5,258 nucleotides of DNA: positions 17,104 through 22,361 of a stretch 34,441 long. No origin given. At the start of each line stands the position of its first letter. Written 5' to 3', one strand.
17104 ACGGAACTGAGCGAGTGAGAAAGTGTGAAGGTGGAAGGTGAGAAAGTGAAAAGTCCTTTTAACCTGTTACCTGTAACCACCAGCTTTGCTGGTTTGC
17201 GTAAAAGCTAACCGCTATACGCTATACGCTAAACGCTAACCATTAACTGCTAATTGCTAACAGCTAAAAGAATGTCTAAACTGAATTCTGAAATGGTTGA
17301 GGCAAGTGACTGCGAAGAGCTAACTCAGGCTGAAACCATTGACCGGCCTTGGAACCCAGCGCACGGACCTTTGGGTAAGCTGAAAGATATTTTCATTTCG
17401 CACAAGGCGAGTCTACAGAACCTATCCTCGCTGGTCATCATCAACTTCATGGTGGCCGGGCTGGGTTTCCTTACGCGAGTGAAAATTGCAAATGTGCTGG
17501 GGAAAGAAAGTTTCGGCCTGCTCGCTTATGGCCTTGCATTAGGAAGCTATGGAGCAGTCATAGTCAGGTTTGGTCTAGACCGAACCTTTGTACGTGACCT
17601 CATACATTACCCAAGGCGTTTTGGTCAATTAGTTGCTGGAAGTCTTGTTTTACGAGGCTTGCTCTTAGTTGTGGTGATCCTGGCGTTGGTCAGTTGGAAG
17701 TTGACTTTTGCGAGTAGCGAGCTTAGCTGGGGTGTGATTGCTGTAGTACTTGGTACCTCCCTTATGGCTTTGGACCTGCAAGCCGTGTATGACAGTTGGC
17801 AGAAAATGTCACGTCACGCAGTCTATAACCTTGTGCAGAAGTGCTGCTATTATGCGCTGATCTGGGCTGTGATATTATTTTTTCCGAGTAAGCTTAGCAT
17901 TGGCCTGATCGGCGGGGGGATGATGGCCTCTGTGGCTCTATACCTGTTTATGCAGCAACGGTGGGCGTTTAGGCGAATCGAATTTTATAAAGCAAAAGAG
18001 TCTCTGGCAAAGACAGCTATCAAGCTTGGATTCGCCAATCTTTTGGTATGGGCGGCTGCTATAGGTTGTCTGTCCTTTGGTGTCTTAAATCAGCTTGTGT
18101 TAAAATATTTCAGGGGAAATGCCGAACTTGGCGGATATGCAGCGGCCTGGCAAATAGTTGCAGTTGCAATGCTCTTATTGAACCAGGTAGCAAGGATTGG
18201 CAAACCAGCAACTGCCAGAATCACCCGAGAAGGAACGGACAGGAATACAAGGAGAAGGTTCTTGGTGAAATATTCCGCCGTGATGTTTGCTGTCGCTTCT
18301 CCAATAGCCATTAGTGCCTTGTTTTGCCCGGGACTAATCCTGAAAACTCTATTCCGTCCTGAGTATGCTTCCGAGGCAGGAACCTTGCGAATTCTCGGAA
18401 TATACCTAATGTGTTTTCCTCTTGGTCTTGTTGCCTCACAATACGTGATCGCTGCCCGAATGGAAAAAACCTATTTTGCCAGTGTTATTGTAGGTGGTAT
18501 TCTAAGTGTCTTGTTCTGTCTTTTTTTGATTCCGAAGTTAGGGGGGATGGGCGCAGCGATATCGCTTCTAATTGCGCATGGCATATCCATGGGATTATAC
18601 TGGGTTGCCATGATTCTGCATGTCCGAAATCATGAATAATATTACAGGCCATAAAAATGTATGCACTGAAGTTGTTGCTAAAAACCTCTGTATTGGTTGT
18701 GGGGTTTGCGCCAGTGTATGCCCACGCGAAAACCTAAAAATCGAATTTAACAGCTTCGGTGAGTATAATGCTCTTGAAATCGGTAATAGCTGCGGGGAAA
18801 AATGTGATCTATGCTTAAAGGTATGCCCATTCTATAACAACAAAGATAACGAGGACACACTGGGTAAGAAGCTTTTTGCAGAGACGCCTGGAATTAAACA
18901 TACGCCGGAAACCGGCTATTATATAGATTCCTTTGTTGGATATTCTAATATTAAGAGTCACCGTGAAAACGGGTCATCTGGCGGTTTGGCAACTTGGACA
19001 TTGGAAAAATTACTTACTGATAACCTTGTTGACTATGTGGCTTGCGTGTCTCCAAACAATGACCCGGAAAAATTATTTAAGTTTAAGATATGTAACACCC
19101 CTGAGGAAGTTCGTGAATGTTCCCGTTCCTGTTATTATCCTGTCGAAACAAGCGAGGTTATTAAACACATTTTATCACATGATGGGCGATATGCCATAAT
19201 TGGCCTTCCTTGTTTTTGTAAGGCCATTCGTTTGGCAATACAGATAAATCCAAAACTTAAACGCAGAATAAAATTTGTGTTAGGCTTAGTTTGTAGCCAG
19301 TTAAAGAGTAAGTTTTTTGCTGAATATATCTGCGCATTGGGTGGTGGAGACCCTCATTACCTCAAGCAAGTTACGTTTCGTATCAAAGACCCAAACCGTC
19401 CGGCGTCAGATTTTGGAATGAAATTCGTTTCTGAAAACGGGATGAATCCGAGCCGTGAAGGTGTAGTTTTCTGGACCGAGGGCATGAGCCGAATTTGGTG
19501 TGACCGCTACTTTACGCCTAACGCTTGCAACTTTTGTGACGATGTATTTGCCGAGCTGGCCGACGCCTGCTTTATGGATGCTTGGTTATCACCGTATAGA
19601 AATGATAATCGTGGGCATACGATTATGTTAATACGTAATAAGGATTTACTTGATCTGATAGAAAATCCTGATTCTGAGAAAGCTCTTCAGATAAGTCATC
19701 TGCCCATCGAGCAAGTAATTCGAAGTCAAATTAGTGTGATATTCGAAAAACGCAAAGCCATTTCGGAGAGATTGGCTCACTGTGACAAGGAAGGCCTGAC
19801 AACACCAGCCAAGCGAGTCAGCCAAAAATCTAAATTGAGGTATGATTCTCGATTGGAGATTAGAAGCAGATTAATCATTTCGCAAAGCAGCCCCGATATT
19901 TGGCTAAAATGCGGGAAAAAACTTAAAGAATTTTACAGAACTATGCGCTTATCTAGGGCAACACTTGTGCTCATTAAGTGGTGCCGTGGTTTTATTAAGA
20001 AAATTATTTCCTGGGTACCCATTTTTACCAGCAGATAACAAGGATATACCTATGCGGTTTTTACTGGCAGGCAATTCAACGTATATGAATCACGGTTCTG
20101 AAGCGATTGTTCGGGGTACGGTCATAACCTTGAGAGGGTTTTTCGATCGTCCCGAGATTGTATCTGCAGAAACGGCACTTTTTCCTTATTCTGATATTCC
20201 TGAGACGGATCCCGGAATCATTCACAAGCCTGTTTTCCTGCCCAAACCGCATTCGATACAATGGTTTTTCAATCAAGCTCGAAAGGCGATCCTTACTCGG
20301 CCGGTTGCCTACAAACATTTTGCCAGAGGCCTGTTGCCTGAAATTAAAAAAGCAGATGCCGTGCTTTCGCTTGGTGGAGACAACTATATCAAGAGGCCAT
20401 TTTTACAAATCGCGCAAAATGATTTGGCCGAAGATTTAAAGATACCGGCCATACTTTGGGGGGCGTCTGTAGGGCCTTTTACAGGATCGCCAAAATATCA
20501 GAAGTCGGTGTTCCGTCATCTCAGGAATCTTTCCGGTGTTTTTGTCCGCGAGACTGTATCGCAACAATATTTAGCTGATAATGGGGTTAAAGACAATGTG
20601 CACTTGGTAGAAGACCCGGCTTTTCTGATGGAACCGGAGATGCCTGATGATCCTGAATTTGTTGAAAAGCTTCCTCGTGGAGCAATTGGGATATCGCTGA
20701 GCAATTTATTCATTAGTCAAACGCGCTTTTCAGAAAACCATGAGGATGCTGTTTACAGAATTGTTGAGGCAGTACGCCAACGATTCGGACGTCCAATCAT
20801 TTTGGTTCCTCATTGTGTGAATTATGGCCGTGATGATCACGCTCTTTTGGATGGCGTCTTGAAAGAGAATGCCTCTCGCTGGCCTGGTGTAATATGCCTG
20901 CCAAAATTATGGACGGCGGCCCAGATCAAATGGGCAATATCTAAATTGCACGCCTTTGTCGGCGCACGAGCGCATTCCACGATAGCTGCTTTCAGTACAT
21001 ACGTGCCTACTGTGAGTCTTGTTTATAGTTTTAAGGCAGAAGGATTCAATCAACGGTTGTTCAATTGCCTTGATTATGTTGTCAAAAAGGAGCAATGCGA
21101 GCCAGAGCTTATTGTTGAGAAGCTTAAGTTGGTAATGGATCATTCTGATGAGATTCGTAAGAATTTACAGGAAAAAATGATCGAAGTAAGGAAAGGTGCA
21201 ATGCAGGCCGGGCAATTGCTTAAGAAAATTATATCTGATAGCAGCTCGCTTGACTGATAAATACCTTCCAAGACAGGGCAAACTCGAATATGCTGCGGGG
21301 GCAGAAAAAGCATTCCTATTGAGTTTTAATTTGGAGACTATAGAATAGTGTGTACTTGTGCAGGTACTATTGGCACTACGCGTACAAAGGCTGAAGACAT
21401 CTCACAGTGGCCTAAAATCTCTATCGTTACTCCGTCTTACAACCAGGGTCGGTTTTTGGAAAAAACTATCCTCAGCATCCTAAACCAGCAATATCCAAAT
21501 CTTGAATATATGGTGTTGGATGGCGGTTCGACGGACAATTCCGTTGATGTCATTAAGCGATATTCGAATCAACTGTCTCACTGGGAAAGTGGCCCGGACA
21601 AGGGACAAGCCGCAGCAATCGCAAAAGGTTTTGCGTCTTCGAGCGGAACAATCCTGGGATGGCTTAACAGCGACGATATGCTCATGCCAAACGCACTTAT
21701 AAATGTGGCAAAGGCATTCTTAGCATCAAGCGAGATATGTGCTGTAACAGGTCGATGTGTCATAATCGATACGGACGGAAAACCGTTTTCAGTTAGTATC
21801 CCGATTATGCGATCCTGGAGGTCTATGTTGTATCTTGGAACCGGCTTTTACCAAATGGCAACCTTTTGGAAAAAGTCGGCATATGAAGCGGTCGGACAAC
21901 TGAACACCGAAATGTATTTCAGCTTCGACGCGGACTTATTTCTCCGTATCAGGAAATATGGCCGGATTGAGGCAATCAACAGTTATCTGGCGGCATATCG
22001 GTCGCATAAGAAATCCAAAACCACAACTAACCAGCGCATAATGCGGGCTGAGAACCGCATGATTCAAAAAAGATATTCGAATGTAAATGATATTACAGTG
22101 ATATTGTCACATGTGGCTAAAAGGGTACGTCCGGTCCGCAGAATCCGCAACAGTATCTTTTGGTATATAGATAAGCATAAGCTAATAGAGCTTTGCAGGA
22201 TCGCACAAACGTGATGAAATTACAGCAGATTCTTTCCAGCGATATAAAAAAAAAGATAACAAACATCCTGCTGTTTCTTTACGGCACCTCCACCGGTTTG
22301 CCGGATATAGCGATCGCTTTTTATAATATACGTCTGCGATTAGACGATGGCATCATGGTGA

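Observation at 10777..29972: ~19 kb genomic island inserted in tRNA-Val, bounded by an exact 47-nt direct repeat of the tRNA 3' portion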

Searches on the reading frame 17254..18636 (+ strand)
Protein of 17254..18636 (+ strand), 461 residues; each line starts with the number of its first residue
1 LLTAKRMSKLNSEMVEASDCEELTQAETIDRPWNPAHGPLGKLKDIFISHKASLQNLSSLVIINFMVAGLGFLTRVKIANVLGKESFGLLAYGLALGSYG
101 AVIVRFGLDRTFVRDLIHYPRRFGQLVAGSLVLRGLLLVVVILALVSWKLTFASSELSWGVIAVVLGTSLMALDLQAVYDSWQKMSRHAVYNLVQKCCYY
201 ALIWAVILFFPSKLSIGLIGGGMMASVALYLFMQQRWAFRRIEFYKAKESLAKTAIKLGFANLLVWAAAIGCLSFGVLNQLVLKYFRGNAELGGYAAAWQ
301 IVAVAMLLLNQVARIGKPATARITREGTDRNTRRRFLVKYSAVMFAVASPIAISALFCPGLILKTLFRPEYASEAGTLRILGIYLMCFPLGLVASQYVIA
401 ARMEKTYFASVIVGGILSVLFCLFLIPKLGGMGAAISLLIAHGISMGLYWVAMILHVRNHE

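Call 8: search_protein_families(library=pfam, proteins=[window:17254-18636:+], max_evalue=0.01)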
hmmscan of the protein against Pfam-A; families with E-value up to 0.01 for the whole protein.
window:17254-18636:+ (461 aa): 1 family
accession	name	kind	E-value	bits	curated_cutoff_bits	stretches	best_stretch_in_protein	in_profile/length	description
PF01943.22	Polysacc_synt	-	1.6e-12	47.9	28.2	1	54-311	2-260/274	Polysaccharide biosynthesis protein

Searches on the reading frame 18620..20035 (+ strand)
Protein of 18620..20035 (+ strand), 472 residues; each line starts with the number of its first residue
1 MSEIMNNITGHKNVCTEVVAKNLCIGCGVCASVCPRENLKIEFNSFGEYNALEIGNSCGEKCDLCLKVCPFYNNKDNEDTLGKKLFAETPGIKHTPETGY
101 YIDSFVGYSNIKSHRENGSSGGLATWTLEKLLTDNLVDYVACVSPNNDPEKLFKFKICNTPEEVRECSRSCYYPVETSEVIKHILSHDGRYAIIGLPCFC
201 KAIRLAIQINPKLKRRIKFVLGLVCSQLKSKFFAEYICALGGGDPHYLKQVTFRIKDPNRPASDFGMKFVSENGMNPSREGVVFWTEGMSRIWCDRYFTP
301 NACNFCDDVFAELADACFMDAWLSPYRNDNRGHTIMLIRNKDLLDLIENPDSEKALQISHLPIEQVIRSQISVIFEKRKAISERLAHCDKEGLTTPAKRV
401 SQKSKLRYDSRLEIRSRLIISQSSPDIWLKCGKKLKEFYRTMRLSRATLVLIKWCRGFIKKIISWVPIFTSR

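Call 8: search_protein_families(library=pfam, proteins=[window:18620-20035:+], max_evalue=0.01)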
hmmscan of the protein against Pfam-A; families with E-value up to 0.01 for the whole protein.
window:18620-20035:+ (472 aa): 10 families
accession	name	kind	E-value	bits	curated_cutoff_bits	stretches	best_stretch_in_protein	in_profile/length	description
PF04432.18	FrhB_FdhB_C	-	2.6e-20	73.3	23.3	1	190-359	3-145/150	Coenzyme F420 hydrogenase/dehydrogenase, beta subunit C terminus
PF04422.18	FrhB_FdhB_N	-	4.7e-17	62.3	22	1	105-182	2-78/78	Coenzyme F420 hydrogenase/dehydrogenase, beta subunit N-term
PF00037.32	Fer4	-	4.4e-06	26.7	21.1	1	20-37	4-21/24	4Fe-4S binding domain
PF12838.12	Fer4_7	-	2.1e-05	25.3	27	1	24-71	2-50/52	4Fe-4S dicluster domain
PF12837.12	Fer4_6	-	0.0003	21.1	25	1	19-36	4-21/24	4Fe-4S binding domain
PF14697.11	Fer4_21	-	0.00038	21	35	2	19-71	3-53/59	4Fe-4S dicluster domain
PF25160.1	LdpA_Fe-S-bd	-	0.0005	20.2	27.6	1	16-39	20-43/49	LdpA Fe-S cluster-binding domain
PF12797.12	Fer4_2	-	0.0026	18.1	24.5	1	21-35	7-21/22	4Fe-4S binding domain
PF12800.12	Fer4_4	-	0.0042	17.8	24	0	22-35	2-15/17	4Fe-4S binding domain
PF13183.11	Fer4_8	-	0.006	17.5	27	0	23-35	4-16/68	4Fe-4S dicluster domain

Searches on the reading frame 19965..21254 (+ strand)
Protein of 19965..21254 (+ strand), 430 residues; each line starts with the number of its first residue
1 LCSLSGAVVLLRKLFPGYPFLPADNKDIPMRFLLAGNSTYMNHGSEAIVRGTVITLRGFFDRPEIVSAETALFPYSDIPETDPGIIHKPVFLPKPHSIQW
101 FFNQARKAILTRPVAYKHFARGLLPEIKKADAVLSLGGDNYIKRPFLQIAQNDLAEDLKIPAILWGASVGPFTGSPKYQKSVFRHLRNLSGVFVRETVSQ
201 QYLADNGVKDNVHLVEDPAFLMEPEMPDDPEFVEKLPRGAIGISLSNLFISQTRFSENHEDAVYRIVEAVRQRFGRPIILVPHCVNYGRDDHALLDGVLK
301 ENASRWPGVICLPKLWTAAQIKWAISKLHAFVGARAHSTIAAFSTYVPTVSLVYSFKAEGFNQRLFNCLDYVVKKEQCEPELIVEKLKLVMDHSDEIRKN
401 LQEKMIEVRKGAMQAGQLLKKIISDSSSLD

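Call 8: search_protein_families(library=pfam, proteins=[window:19965-21254:+], max_evalue=0.01)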
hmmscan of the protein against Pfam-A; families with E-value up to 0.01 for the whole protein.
window:19965-21254:+ (430 aa): 1 family
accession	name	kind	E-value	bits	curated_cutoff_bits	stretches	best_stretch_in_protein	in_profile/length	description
PF04230.19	PS_pyruv_trans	-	6.4e-30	105.5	25.3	1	42-355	1-279/280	Polysaccharide pyruvyl transferase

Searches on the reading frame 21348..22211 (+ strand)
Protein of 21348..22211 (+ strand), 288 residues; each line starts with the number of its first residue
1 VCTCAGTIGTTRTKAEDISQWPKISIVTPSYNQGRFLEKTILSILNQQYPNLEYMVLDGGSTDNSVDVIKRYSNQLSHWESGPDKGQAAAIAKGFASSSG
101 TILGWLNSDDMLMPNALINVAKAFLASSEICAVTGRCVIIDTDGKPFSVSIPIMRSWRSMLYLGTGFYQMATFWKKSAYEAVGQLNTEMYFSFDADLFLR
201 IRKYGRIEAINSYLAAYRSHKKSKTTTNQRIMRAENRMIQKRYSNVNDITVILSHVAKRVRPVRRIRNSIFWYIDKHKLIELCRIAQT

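Call 8: search_protein_families(library=pfam, proteins=[window:21348-22211:+], max_evalue=0.01)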
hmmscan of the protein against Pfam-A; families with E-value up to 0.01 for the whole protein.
window:21348-22211:+ (288 aa): 3 families
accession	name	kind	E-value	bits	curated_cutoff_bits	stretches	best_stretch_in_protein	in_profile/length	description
PF00535.33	Glycos_transf_2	-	1.1e-21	77.9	23.3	1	25-149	1-128/168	Glycosyl transferase family 2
PF13641.12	Glyco_tranf_2_3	-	1.7e-08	35.2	27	1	22-220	1-213/230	Glycosyltransferase like family 2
PF10111.15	Glyco_tranf_2_2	-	3.6e-06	27.1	27.3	1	28-122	4-104/276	Glycosyltransferase like family 2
